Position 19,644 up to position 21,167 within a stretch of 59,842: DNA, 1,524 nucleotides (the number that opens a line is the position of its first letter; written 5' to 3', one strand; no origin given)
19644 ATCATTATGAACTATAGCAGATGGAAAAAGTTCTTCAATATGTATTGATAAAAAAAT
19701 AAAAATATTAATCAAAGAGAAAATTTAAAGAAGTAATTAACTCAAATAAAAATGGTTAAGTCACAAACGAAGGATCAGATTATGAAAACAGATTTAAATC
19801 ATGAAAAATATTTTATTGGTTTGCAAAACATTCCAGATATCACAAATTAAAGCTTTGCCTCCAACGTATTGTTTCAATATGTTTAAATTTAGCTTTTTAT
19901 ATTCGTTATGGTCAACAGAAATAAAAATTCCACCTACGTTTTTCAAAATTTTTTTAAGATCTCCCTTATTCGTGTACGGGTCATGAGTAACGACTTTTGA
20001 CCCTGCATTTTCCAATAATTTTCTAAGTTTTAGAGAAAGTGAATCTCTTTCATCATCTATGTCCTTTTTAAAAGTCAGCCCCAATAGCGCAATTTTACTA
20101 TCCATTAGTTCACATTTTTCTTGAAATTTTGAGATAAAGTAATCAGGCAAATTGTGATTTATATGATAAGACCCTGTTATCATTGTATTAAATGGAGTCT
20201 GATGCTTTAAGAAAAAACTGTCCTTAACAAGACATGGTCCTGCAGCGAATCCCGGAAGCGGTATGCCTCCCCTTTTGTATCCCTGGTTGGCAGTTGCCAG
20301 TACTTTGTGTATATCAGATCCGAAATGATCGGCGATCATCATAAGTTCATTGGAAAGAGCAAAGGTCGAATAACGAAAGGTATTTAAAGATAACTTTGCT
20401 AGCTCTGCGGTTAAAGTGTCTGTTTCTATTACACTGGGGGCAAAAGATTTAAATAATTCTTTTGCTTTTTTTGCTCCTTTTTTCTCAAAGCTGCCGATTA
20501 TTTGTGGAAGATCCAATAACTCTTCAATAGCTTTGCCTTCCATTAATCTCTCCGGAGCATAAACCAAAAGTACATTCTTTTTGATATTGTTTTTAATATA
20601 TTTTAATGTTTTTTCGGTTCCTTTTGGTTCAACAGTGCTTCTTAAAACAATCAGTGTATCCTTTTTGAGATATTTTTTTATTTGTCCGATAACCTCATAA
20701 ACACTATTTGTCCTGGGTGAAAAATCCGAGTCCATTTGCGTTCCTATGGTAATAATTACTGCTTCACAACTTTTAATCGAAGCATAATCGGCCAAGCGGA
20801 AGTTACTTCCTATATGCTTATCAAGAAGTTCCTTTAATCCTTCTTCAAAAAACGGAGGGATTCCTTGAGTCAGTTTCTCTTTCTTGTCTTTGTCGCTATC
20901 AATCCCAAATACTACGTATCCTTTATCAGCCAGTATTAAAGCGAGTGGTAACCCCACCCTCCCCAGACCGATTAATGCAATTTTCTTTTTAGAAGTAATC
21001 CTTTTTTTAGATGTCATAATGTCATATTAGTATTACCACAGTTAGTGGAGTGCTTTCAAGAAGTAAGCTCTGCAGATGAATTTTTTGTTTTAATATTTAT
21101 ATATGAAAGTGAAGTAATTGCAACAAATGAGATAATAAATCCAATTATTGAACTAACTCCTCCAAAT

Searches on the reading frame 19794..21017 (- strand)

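Call 36: search_protein_families(library=pfam, proteins=[window:19794-21017:-], max_evalue=0.001)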
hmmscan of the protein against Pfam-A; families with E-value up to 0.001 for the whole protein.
window:19794-21017:- (407 aa): 4 families
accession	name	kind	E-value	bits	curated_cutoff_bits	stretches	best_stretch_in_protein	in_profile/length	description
PF03721.20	UDPG_MGDP_dh_N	-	5.1e-36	124.4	27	1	11-186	1-185/187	UDP-glucose/GDP-mannose dehydrogenase family, NAD binding domain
PF03720.21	UDPG_MGDP_dh_C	-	7.7e-17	62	30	1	310-399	1-102/103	UDP-glucose/GDP-mannose dehydrogenase family, UDP binding domain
PF00984.24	UDPG_MGDP_dh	-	1.2e-09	38.6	25.4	1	203-274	2-75/94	UDP-glucose/GDP-mannose dehydrogenase family, central domain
PF03446.21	NAD_binding_2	-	1.2e-08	35.5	21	1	12-143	1-109/161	NAD binding domain of 6-phosphogluconate dehydrogenase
